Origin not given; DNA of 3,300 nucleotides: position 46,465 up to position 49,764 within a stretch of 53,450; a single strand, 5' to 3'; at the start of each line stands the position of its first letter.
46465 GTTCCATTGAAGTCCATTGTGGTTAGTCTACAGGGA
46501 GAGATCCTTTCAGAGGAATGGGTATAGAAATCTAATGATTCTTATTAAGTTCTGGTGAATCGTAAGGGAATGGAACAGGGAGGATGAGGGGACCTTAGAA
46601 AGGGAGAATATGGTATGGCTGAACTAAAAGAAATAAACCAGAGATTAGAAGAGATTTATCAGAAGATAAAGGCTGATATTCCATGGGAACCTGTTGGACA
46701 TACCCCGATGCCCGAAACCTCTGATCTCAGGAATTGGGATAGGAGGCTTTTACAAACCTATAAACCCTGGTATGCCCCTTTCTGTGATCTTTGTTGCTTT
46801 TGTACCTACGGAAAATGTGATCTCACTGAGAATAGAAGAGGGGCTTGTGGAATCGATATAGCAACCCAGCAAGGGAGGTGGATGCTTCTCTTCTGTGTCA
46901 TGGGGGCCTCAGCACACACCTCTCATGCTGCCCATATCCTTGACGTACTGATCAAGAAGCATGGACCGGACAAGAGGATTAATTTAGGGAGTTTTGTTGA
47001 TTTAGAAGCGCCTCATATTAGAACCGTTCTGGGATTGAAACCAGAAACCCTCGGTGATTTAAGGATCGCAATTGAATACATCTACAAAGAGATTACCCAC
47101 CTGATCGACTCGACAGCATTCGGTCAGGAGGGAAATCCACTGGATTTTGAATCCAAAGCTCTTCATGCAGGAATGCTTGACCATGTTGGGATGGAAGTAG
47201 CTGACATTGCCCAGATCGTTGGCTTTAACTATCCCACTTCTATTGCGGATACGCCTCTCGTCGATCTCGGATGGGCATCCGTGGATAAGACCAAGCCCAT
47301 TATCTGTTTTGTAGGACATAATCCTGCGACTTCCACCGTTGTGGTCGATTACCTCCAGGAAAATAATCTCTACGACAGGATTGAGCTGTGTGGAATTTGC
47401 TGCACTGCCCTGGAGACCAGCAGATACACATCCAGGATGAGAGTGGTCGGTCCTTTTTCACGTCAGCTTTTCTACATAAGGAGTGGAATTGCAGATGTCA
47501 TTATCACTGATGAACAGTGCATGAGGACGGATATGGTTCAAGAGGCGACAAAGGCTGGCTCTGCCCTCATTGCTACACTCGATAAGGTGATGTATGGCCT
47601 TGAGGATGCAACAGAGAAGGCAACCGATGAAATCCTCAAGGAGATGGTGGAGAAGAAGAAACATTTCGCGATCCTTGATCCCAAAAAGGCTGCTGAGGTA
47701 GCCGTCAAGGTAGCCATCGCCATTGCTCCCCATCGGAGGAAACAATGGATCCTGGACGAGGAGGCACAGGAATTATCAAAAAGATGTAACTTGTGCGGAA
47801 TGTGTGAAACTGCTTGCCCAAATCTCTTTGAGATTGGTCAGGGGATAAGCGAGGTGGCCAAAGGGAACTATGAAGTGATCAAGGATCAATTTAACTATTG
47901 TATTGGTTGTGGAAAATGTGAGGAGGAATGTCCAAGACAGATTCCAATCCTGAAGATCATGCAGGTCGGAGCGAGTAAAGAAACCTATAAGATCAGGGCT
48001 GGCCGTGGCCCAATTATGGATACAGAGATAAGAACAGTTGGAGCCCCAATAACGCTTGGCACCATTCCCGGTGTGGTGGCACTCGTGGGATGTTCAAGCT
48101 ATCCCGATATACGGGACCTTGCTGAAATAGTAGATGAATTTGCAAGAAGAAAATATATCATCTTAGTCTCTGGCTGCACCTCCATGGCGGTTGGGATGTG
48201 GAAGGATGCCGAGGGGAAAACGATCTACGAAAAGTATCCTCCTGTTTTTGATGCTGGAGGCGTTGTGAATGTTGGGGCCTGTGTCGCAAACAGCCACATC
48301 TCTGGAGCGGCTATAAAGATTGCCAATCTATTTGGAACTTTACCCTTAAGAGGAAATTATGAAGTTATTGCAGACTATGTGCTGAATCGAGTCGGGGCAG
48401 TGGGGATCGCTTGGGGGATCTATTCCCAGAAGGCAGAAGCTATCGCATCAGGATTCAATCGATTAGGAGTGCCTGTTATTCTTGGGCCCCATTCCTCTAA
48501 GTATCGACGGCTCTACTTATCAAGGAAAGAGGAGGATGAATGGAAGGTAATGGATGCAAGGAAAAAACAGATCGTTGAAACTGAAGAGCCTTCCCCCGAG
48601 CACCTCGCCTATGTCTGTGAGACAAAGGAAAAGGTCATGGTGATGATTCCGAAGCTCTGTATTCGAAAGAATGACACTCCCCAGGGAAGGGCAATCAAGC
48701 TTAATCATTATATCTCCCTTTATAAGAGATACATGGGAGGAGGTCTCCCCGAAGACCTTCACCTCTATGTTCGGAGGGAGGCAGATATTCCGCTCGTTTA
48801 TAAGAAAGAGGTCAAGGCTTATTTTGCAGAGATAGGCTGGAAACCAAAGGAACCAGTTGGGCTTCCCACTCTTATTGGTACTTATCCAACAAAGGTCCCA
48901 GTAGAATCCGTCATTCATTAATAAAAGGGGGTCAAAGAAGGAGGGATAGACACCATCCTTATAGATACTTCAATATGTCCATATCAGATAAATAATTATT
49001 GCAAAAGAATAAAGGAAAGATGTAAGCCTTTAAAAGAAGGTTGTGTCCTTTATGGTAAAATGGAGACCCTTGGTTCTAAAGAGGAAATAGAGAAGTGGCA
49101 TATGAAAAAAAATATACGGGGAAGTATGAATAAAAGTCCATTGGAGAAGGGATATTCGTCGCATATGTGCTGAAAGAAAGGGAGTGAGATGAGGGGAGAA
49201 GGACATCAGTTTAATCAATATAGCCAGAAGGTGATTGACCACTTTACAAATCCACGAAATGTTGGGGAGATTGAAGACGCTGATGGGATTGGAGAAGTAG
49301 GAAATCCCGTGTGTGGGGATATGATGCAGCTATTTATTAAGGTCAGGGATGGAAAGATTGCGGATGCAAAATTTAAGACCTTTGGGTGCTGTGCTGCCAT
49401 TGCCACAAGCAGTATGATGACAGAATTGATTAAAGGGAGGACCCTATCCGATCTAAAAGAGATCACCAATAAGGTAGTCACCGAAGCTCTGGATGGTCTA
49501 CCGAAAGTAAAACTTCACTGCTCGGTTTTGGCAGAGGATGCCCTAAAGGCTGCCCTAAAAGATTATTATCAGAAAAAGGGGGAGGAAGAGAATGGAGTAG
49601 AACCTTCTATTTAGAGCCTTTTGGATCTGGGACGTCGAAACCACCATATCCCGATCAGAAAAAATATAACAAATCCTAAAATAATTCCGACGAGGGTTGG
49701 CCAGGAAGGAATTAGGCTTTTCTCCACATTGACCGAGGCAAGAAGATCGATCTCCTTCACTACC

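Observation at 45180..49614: Orphan CdhA-type Ni-CO dehydrogenase embedded in an hcp-like, nitrosative-stress-type operon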

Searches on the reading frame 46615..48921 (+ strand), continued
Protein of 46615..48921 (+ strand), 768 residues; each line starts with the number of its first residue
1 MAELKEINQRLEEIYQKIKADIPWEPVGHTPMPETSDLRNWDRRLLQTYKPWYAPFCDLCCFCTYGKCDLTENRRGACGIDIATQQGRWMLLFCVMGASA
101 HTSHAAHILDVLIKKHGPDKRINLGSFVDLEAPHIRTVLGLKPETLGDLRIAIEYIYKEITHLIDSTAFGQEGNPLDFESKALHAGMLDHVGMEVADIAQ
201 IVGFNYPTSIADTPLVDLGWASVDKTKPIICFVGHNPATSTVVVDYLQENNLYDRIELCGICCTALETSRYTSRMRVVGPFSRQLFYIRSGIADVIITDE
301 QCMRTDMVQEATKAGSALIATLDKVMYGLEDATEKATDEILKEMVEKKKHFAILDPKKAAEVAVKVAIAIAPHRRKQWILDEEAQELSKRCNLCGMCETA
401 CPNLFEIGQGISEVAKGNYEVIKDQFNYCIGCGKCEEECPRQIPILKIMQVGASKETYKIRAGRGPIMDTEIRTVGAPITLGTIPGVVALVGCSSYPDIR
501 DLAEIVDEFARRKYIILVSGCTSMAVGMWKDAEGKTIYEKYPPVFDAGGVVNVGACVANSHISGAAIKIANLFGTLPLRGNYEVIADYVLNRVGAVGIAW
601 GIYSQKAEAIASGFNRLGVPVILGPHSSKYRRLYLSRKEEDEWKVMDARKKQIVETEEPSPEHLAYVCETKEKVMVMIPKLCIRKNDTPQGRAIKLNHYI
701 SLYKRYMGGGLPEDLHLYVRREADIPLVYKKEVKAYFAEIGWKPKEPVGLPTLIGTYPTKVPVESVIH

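Call 30: search_protein_families(library=pfam, proteins=[L005:9166-9423:+, L005:15372-15821:+], max_evalue=0.01)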
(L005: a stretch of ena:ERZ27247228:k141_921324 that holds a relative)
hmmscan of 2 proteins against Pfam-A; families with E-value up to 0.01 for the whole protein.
L005:9166-9423:+ (85 aa): 0 families

L005:15372-15821:+ (149 aa): 1 family
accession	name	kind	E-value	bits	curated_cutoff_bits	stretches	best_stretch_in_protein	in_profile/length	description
PF05425.18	CopD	-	8.7e-05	23.3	32.1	1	46-140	3-102/105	Copper resistance protein D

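Call 41: search_protein_families(library=pfam, proteins=[L072:1699-3048:+, L072:3535-4548:+, L072:4545-4934:+, L072:4913-5329:+, L072:9230-9694:+, L072:9906-10721:+, L072:10714-11673:+, L072:11683-12354:+, L021:10578-11444:+, L021:11314-11823:+], max_evalue=0.0001)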
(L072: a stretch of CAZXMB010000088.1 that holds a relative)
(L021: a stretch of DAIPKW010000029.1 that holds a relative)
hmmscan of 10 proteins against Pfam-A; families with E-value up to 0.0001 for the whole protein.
L072:1699-3048:+ (449 aa): 10 families
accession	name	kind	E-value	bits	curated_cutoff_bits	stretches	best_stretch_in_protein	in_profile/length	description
PF00158.32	Sigma54_activat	-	4.4e-71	238.4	20.2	1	142-309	1-168/168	Sigma-54 interaction domain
PF25601.1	AAA_lid_14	-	4e-26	91.1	27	1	315-394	2-81/87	AAA+ ATPase lid domain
PF14532.12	Sigma54_activ_2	-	2.1e-20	73.8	25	1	146-313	4-138/138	Sigma-54 interaction domain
PF13426.13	PAS_9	-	1.4e-16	61.1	27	1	23-124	2-102/103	PAS domain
PF02954.25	HTH_8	-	6.6e-13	48.6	22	1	406-446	2-42/42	Bacterial regulatory protein, Fis family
PF08448.16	PAS_4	-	2e-12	47.7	23.1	1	18-125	1-107/110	PAS fold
PF00989.32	PAS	-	6.2e-10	39.5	22.6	1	16-122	5-112/113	PAS fold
PF07728.20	AAA_5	-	2.5e-08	34.4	22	1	166-285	2-124/139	AAA domain (dynein-related subfamily)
PF13188.13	PAS_8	-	1.4e-07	31.6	21.8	1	15-66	4-55/65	PAS domain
PF00004.35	AAA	-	3.5e-07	31.2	21.2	1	166-284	1-110/131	ATPase family associated with various cellular activities (AAA)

L072:3535-4548:+ (337 aa): 6 families
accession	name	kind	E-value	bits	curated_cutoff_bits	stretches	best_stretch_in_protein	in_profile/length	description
PF10609.15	ParA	-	1.2e-99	333.2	27.1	1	63-307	2-244/246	NUBPL iron-transfer P-loop NTPase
PF01656.29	CbiA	-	3.8e-14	53.2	25.4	1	67-287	1-124/125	CobQ/CobB/MinD/ParA nucleotide binding domain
PF13614.12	AAA_31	-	1e-07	32.5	27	1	67-118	4-54/177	AAA domain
PF02374.21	ArsA_ATPase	-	2.8e-07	30.5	24.3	1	65-102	1-38/305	Anion-transporting ATPase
PF09140.17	MipZ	-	1.5e-06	28.1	20.7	1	65-112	1-48/262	ATPase MipZ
PF00142.24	Fer4_NifH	-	3e-05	24.1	25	0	67-97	2-32/271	4Fe-4S iron sulfur cluster binding proteins, NifH/frxC family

L072:4545-4934:+ (129 aa): 1 family
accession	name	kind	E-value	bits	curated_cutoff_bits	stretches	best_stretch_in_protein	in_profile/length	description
PF02579.22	Nitro_FeMo-Co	-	4.6e-17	62.5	26.3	1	15-105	2-93/94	Dinitrogenase iron-molybdenum cofactor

L072:4913-5329:+ (138 aa): 1 family
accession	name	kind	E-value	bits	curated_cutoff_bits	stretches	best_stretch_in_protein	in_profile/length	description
PF02579.22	Nitro_FeMo-Co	-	2.3e-23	82.8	26.3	1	21-108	4-93/94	Dinitrogenase iron-molybdenum cofactor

L072:9230-9694:+ (154 aa): 1 family
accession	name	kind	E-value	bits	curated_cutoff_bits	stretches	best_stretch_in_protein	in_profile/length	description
PF03061.28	4HBT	-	1.6e-08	35.2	20.6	1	62-132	2-75/79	Thioesterase superfamily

L072:9906-10721:+ (271 aa): 0 families

L072:10714-11673:+ (319 aa): 2 families
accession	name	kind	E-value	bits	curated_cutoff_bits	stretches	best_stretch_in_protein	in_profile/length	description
PF04055.27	Radical_SAM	-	7.9e-15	55.9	29.5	1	29-190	2-160/166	Radical SAM superfamily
PF21476.4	PF0610-like_N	-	8.5e-06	26.4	33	1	261-297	5-41/50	PF0610-like, N-terminal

L072:11683-12354:+ (223 aa): 1 family
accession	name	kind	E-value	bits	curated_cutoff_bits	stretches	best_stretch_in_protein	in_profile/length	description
PF12225.13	DUF5981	-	1.7e-38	130.6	23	1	113-205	2-94/95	Methylene-tetrahydrofolate reductase C terminal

L021:10578-11444:+ (288 aa): 10 families
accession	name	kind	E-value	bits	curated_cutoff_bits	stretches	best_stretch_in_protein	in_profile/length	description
PF10609.15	ParA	-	6.6e-17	62.2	27.1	2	2-46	5-51/246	NUBPL iron-transfer P-loop NTPase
PF01656.29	CbiA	-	7.6e-17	61.9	25.4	1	3-256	1-125/125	CobQ/CobB/MinD/ParA nucleotide binding domain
PF00037.32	Fer4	-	2e-11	43.6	21.1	2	62-83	2-23/24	4Fe-4S binding domain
PF13614.12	AAA_31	-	1.2e-09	38.8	27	1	2-37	3-38/177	AAA domain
PF12838.12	Fer4_7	-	1.2e-08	35.7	27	0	57-81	27-51/52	4Fe-4S dicluster domain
PF14697.11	Fer4_21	-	1.3e-08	35.2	35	1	62-112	2-57/59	4Fe-4S dicluster domain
PF12837.12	Fer4_6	-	4.5e-08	33.1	25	1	60-83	1-24/24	4Fe-4S binding domain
PF13237.11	Fer4_10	-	9.4e-08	32.3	25.5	1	61-108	2-53/53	4Fe-4S dicluster domain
PF25160.1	LdpA_Fe-S-bd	-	2.5e-06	27.6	27.6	0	77-115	12-46/49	LdpA Fe-S cluster-binding domain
PF13187.11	Fer4_9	-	3e-05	24.4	27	0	67-112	1-52/52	4Fe-4S dicluster domain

L021:11314-11823:+ (169 aa): 1 family
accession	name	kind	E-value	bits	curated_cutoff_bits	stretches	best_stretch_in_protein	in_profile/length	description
PF01592.21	NifU_N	-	6.8e-35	120.4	22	1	51-169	2-123/127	NifU-like N terminal domain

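Call 64: list_cluster_members(proteins=[P0121, window:46615-48921:+, window:49189-49614:+, window:43725-44852:-, window:18924-20246:+])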
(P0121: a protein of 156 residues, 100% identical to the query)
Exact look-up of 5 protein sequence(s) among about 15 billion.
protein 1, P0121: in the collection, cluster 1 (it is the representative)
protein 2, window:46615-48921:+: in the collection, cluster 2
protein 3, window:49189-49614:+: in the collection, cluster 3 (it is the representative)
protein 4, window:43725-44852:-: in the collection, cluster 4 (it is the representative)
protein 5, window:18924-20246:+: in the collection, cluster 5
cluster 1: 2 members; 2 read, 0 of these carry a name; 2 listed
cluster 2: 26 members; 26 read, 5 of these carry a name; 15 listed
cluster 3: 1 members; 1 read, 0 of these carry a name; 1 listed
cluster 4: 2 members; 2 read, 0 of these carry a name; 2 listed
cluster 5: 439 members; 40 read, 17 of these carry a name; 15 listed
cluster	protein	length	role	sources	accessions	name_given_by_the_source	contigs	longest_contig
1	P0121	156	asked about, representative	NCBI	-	-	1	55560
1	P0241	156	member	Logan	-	-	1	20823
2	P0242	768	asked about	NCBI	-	-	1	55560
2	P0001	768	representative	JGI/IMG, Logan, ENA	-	-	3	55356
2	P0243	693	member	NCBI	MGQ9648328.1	MAG: CO dehydrogenase/acetyl-CoA synthase complex subunit alpha, partial ...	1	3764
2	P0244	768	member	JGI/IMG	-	acetyl-CoA decarbonylase/synthase complex subunit alpha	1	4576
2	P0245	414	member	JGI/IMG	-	acetyl-CoA decarbonylase/synthase complex subunit alpha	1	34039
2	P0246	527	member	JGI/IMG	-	acetyl-CoA decarbonylase/synthase complex subunit alpha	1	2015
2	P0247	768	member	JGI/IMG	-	acetyl-CoA decarbonylase/synthase complex subunit alpha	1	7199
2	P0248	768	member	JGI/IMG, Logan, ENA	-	-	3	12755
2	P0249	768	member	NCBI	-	-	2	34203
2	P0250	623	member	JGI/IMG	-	-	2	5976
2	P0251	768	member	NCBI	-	-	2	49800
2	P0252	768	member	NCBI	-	-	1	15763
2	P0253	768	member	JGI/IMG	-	-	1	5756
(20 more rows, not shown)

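Call 65: search_protein_families(library=ncbifam, proteins=[L005:21418-22107:+, L005:18001-19347:-, L005:19378-20073:-, L005:20453-21190:+, L005:15889-17142:-, L005:17160-17990:-, L005:12347-12580:+, L005:12596-13078:+, L005:8942-9160:+], max_evalue=0.001)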
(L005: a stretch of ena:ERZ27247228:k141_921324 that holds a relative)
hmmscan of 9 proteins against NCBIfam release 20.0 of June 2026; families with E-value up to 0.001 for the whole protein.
L005:21418-22107:+ (229 aa): 13 families
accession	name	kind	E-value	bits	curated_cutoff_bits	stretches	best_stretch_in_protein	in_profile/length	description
NF006901.0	PRK09392.1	equivalog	5.1e-30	104.5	211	1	2-225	5-222/236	transcriptional activator FtrB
NF008365.0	PRK11161.1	subfamily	7.4e-26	90.9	228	1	14-225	33-244/250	fumarate/nitrate reduction transcriptional regulator Fnr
NF008732.0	PRK11753.1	equivalog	6.1e-19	68.3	266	1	18-215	14-211/214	cAMP-activated global transcriptional regulator CRP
TIGR03697.1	NtcA_cyano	equivalog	3.7e-17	62.7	244.95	1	37-218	3-186/193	global nitrogen regulator NtcA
NF052518.1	TransRegLdrP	equivalog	5.6e-17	62.4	300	1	30-226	2-190/195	transcriptional regulator LdrP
NF053664.1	TransRegPtrACyano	equivalog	8.3e-17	61.1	300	1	49-218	31-193/196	Crp/Fnr family transcriptional regulator PtrA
NF050815.1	TransActFtrBCaul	equivalog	4.5e-16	58.9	300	1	2-224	7-223/251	transcriptional activator FtrB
NF010499.0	PRK13918.1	equivalog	4.2e-14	52.5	274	1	38-225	23-202/205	CRP/FNR family transcriptional regulator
NF050806.1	TransRegFixKCaul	equivalog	9.8e-14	51.1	300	1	34-223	30-213/215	transcriptional regulator FixK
NF041163.2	encap_f2b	equivalog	9.9e-08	31.5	400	1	5-124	72-193/450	family 2B encapsulin nanocompartment shell protein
NF045989.1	TransRegFnrLRhodb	equivalog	8.6e-07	28.4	300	1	16-220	25-231/245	transcriptional regulator FnrL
NF007707.0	PRK10402.1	subfamily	0.00017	21.3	180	1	31-227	35-221/226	transcriptional regulator YeiL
TIGR03896.1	cyc_nuc_ocin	subfamily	0.00063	19.2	161.05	1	11-128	145-262/317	bacteriocin-type transport-associated protein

L005:18001-19347:- (448 aa): 3 families
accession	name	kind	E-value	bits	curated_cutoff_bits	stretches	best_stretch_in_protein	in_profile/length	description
TIGR00780.1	ccoN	equivalog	3.3e-16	59.3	583.15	1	10-438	8-462/474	cytochrome-c oxidase, cbb3-type subunit I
NF011053.0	PRK14485.1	subfamily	2.5e-11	42.5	1080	1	7-439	12-465/716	putative bifunctional cbb3-type cytochrome c oxidase subunit I/II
TIGR02891.1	CtaD_CoxA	equivalog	5.6e-10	38.5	670.75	1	224-436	269-471/504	cytochrome c oxidase subunit I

L005:19378-20073:- (231 aa): 13 families
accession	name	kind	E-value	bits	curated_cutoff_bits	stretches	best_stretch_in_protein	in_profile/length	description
TIGR04485.1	thiosulf_SoxX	equivalog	3.2e-19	69.4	61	2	163-229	4-77/78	sulfur oxidation c-type cytochrome SoxX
TIGR02603.1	CxxCH_TIGR02603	domain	4e-17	62.5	68.15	1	152-203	3-53/134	putative heme-binding domain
NF011055.0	PRK14487.1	subfamily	3.5e-15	56.1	218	1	177-221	108-152/212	cbb3-type cytochrome c oxidase subunit II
NF045774.1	cytochro_C551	exception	5.4e-13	48.9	118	1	148-231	35-110/110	cytochrome c551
TIGR04494.1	c550_PedF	equivalog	1.3e-11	44.5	122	1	154-228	53-128/133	cytochrome c-550 PedF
NF011054.0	PRK14486.1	equivalog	3.1e-10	40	447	1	177-222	103-148/294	putative bifunctional cbb3-type cytochrome c oxidase subunit II/cytochrome c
TIGR00781.1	ccoO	equivalog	5e-10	39.5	200.65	1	177-220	102-145/232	cytochrome-c oxidase, cbb3-type subunit II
NF040971.1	cytc_ExtS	equivalog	6.3e-10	38.7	100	1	146-229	72-149/262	selenite/tellurite reduction operon c-type cytochrome lipoprotein ExtS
NF045773.1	cytochro_C550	exception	2.1e-09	37.4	125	1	152-228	48-117/118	cytochrome c550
NF050122.1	bc1_QcrC_actin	exception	4.3e-09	36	200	1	30-124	121-212/253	cytochrome bc1 complex diheme cytochrome c subunit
NF011053.0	PRK14485.1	subfamily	5.6e-06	24.8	1080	1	177-221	591-635/716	putative bifunctional cbb3-type cytochrome c oxidase subunit I/II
TIGR00782.1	ccoP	equivalog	0.00013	21.4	179.95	0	150-229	104-191/285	cytochrome-c oxidase, cbb3-type subunit III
NF049874.1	PdsA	exception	0.00027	20.8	330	0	148-228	115-195/198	periplasmic diheme shuttle PdsA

L005:20453-21190:+ (245 aa): 4 families
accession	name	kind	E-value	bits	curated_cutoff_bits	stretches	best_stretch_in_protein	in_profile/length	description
TIGR00277.1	HDIG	domain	1e-07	31.7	27.6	1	103-176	6-80/84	HDIG domain-containing metalloprotein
TIGR03276.1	Phn-HD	hypoth_equivalog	2.2e-05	24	214.6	1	92-170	16-87/179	phosphonate degradation HD-domain oxygenase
NF005519.0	PRK07152.1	equivalog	0.00019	20.5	315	1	89-207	190-308/361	nicotinate-nucleotide adenylyltransferase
TIGR02692.1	tRNA_CCA_actino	equivalog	0.00082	18.1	438.8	0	104-185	261-342/466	CCA tRNA nucleotidyltransferase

L005:15889-17142:- (417 aa): 4 families
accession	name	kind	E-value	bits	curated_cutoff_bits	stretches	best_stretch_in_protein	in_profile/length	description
NF052343.1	hydrazine_HDH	equivalog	9.7e-30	103.4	900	2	25-226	116-308/564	hydrazine dehydrogenase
TIGR03508.1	decahem_SO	subfamily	1.4e-11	44.4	192.2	1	24-103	69-144/258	DmsE family decaheme c-type cytochrome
NF041028.1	decahem_GSU2203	exception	6.4e-07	28.9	325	1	24-94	100-166/317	GSU2203 family decaheme c-type cytochrome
TIGR03153.1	cytochr_NrfH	equivalog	1.4e-05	25.2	134.2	0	24-71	27-71/138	cytochrome c nitrite reductase small subunit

L005:17160-17990:- (276 aa): 0 families

L005:12347-12580:+ (77 aa): 0 families

L005:12596-13078:+ (160 aa): 1 family
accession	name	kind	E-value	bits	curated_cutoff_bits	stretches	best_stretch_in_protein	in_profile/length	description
NF053874.1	persist_PA2171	equivalog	1.4e-06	28.2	190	1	10-146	7-146/157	PA2171 family ribosome-binding persister protein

L005:8942-9160:+ (72 aa): 3 families
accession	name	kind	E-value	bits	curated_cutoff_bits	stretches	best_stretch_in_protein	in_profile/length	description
TIGR02000.1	NifU_proper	equivalog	2e-18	66.8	273.3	1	4-71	223-289/290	Fe-S cluster assembly protein NifU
TIGR03341.1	YhgI_GntY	equivalog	2.1e-12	47.2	269.35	1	2-70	107-177/190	Fe-S biogenesis protein NfuA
NF008392.0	PRK11190.1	equivalog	1.4e-08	34.9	268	1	3-70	109-179/192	Fe-S biogenesis protein NfuA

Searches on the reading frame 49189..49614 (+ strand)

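Call 3: search_protein_families(library=pfam, proteins=[window:49189-49614:+], max_evalue=0.01)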
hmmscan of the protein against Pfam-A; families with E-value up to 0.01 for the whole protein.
window:49189-49614:+ (141 aa): 1 family
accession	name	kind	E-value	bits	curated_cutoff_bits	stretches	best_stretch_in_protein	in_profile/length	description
PF01592.21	NifU_N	-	3.2e-49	166.7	22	1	10-131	1-125/127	NifU-like N terminal domain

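Call 4: search_protein_families(library=ncbifam, proteins=[window:49189-49614:+], max_evalue=0.01)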
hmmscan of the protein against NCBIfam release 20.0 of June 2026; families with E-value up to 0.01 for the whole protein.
window:49189-49614:+ (141 aa): 4 families
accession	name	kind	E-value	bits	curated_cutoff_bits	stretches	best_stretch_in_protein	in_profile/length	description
TIGR03419.1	NifU_clost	equivalog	3e-60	202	187.9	1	11-130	1-120/121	Fe-S cluster assembly scaffold protein NifU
TIGR01999.1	iscU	equivalog_domain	8.6e-47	158.3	192.4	1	11-130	1-123/124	Fe-S cluster assembly scaffold IscU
TIGR02000.1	NifU_proper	equivalog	1.1e-41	143.2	273.3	1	10-130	3-125/290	Fe-S cluster assembly protein NifU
TIGR01994.1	SUF_scaf_2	equivalog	2.8e-22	79.2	92.5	1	11-96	5-90/137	Fe-S cluster assembly sulfur transfer protein SufU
